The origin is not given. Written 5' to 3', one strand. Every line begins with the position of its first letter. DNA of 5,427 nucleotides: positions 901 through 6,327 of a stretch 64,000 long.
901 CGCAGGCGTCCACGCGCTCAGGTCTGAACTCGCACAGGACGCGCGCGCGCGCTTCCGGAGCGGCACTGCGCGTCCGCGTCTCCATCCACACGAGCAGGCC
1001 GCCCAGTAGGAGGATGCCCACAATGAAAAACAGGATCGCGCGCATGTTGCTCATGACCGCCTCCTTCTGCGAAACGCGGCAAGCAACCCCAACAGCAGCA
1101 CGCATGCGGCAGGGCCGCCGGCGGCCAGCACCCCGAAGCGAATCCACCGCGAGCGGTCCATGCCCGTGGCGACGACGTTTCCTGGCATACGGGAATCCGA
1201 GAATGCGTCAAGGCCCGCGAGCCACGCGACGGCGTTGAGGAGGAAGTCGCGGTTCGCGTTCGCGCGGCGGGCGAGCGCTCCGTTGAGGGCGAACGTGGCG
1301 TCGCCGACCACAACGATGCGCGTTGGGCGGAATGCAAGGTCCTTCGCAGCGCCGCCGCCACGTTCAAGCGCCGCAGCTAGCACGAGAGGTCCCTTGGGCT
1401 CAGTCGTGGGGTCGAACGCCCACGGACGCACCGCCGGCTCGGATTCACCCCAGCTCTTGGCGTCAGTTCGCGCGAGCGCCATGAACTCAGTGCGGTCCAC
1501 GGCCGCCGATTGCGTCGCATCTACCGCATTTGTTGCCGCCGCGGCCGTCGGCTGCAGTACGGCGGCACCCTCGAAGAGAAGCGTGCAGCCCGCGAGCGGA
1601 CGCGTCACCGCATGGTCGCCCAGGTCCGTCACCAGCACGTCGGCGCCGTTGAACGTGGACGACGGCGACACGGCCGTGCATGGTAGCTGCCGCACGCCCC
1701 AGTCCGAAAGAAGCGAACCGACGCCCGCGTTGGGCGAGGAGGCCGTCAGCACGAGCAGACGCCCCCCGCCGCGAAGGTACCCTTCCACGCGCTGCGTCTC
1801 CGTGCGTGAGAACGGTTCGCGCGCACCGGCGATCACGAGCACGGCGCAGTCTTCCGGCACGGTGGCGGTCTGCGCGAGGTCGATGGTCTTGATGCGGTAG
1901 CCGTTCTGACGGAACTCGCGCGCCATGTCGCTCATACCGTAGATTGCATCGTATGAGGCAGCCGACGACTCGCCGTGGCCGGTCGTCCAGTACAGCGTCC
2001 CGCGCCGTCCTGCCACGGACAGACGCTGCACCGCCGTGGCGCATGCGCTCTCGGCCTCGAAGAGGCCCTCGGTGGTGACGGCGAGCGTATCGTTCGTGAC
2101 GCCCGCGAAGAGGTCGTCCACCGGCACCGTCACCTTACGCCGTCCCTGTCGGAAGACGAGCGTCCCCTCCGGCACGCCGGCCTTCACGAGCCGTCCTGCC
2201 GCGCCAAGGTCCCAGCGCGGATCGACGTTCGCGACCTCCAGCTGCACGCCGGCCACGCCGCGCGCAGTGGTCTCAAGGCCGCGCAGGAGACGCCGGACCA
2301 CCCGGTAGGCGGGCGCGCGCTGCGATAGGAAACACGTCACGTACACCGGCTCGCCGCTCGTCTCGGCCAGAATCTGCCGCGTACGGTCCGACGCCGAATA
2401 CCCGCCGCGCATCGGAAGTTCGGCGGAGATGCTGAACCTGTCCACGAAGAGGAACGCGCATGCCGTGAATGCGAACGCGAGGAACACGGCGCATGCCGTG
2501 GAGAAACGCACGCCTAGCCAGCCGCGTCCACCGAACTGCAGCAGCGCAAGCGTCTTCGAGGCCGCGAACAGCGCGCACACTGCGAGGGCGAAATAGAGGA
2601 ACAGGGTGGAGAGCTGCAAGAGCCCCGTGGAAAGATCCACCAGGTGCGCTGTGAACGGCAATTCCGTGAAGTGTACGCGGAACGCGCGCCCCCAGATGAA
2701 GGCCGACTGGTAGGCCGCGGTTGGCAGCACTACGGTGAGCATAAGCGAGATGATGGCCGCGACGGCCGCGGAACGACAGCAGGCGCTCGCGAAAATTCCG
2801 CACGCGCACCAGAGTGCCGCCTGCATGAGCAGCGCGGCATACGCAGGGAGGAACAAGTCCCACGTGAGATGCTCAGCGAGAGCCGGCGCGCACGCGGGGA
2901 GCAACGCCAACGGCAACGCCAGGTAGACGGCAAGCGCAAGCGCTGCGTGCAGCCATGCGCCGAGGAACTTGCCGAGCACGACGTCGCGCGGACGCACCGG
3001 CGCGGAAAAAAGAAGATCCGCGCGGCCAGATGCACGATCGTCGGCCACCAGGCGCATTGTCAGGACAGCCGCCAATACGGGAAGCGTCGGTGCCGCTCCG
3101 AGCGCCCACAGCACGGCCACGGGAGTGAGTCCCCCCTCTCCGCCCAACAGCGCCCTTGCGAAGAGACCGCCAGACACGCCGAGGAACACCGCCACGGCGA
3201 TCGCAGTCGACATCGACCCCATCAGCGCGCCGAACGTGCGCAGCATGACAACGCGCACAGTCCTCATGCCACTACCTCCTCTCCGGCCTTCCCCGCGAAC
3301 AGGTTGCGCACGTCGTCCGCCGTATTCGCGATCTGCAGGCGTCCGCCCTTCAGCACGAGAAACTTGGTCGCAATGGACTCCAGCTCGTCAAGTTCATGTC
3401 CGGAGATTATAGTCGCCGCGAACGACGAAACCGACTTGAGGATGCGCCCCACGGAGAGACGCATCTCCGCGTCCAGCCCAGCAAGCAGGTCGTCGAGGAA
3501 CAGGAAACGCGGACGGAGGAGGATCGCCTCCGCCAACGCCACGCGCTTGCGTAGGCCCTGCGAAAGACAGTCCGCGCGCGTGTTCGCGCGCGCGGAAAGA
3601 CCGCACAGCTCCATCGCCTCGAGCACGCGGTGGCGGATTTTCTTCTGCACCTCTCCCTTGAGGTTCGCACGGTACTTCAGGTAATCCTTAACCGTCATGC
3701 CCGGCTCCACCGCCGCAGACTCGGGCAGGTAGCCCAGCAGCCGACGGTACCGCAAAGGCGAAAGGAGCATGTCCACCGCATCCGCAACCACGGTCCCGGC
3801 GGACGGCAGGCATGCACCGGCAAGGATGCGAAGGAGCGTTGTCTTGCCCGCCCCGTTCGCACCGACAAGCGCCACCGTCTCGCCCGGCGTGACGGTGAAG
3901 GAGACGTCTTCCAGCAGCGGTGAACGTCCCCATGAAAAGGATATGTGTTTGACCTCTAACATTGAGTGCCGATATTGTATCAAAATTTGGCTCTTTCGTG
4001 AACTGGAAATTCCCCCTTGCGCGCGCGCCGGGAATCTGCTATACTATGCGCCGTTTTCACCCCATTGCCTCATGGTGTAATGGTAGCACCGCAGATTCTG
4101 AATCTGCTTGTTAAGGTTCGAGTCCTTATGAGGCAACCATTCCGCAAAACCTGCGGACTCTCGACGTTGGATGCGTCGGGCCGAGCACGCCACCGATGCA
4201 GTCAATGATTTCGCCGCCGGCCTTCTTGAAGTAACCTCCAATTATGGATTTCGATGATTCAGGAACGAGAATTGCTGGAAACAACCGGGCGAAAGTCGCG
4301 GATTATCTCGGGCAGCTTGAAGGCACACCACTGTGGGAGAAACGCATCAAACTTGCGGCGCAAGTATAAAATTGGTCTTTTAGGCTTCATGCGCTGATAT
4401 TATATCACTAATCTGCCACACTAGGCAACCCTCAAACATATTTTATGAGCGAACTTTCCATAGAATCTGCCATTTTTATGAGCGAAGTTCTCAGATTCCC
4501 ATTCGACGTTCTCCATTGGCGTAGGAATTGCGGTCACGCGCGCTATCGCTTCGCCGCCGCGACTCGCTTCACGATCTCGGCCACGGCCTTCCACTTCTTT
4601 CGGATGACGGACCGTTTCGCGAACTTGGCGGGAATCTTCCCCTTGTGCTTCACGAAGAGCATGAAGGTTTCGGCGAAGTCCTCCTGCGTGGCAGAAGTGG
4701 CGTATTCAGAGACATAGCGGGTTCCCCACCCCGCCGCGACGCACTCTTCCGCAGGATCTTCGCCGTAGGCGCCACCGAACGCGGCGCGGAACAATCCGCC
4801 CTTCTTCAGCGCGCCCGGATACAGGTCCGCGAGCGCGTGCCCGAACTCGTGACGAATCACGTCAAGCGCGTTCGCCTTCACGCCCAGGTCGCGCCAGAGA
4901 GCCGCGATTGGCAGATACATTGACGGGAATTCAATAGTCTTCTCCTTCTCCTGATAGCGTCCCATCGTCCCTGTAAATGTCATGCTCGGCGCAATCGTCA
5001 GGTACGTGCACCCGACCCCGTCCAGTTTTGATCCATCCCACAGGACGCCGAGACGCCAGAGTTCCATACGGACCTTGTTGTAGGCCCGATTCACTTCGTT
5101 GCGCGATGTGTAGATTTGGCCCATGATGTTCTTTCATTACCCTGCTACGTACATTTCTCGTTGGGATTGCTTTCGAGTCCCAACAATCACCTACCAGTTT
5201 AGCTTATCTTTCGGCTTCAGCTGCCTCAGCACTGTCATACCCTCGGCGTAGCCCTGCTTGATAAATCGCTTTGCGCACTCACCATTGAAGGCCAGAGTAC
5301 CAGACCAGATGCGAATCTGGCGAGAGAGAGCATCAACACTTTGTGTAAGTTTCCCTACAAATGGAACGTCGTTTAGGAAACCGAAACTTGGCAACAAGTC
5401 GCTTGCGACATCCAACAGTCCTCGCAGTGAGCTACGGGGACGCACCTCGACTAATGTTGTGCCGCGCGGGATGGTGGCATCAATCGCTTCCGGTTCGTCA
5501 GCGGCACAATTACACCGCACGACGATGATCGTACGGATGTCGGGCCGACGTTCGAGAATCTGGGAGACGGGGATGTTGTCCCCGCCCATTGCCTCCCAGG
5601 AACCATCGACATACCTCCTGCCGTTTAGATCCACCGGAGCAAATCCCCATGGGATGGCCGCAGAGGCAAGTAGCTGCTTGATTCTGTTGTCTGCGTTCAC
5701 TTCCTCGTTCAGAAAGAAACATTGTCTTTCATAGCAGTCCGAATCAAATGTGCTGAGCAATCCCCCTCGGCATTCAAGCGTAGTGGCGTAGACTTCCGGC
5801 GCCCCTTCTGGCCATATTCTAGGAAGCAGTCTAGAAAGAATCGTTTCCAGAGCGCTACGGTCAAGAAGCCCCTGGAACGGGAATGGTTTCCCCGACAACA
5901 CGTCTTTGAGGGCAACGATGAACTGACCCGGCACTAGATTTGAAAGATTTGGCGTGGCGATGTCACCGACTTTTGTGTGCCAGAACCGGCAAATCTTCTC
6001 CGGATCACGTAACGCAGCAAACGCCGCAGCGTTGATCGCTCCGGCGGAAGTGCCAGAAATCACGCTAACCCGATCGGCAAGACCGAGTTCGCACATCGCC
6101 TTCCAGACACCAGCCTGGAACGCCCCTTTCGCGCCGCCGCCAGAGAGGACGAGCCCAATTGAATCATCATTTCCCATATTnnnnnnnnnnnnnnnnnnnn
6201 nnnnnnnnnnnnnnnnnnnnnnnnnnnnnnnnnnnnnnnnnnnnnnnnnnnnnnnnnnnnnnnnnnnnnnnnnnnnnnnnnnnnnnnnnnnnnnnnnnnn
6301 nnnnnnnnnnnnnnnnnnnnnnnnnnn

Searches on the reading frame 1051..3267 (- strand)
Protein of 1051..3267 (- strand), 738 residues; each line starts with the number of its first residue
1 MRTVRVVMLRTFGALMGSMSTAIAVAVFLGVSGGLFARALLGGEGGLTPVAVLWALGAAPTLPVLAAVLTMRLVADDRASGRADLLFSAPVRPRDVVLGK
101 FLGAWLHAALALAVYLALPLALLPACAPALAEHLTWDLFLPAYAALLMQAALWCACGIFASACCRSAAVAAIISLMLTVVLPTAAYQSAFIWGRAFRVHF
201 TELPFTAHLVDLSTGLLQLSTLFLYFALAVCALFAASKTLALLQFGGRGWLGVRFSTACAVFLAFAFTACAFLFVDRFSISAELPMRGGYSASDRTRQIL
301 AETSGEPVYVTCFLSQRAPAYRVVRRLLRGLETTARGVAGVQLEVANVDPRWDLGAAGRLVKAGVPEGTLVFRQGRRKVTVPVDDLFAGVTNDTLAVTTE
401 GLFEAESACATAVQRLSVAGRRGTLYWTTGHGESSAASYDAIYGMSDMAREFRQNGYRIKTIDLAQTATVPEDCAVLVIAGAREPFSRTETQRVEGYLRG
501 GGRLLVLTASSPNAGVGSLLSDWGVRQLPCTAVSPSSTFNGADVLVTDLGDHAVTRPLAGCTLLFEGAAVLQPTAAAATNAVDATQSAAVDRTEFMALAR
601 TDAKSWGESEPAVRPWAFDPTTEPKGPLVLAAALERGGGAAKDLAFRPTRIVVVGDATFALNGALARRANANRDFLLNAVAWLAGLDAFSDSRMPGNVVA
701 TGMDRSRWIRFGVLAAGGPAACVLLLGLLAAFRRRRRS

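Call 9: search_protein_families(library=pfam, proteins=[window:1051-3267:-], max_evalue=0.01)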
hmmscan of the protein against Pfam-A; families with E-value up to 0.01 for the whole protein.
window:1051-3267:- (738 aa): 6 families
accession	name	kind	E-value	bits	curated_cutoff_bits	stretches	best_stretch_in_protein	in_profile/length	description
PF09822.16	ABC_transp_aux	-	6.8e-19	68.6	34.7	1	426-526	5-113/288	ABC-type uncharacterized transport system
PF12679.13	ABC2_membrane_2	-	9.7e-11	41.9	27.2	1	58-194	74-208/283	ABC-2 family transporter protein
PF12698.13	ABC2_membrane_3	-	3.9e-06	26.6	31.6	1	65-186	174-286/347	ABC-2 family transporter protein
PF14258.12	DUF4350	-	0.00032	21.5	30.4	1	444-671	8-174/181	Domain of unknown function (DUF4350)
PF23355.1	IFT52_GIFT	-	0.00042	19.9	27.2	1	444-509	17-81/246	IFT52 GIFT domain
PF13346.12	ABC2_membrane_5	-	0.002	18.2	25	1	63-233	44-197/205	ABC-2 family transporter protein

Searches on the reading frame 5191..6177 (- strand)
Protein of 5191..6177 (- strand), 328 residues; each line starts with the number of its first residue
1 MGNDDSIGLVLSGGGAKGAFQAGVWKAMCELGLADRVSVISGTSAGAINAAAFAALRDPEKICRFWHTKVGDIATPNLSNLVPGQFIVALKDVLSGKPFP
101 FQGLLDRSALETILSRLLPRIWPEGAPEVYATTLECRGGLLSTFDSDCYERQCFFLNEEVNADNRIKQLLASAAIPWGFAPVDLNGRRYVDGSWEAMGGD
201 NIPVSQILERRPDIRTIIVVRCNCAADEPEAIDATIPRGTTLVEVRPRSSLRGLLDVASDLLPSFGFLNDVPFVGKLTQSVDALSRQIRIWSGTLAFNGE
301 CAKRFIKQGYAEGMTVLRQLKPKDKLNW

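Call 8: search_protein_families(library=padloc, proteins=[window:5191-6177:-], max_evalue=0.01)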
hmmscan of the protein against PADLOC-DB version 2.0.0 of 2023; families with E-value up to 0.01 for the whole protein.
window:5191-6177:- (328 aa): 3 families
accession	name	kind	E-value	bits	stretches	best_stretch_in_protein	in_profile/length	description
PDLC00758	Effector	-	1.9e-08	32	1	9-76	9-80/331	Phospholipase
PDLC00755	Effector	-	1.1e-06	26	1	9-75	14-83/311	Phospholipase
PDLC00757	Effector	-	2.4e-06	25.1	1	9-76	13-83/331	Phospholipase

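Call 9: search_protein_families(library=pfam, proteins=[window:5191-6177:-], max_evalue=0.01)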
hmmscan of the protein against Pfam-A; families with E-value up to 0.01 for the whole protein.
window:5191-6177:- (328 aa): 1 family
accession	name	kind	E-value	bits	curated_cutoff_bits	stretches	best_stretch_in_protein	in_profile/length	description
PF01734.28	Patatin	-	1.7e-27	97.3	27.7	1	9-194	1-181/191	Patatin-like phospholipase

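Call 10: search_protein_families(library=ncbifam, proteins=[window:5191-6177:-], max_evalue=0.01)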
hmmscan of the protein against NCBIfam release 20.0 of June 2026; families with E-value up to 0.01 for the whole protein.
window:5191-6177:- (328 aa): 4 families
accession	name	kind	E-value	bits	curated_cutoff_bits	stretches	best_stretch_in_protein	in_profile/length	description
NF041079.1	CBASS_lipase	equivalog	1.4e-07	31.1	200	1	9-193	4-174/317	CBASS cGAMP-activated phospholipase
NF053870.1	DS2_1_antiphage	equivalog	4.7e-06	26.2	400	1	9-75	3-72/299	anti-phage phospholipase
NF007623.0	PRK10279.1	equivalog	4.1e-05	22.9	272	1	6-57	5-54/301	patatin-like phospholipase RssA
NF043045.1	T4SS_VpdC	equivalog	0.002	16.2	1000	1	9-50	308-347/880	Dot/Icm T4SS effector VpdC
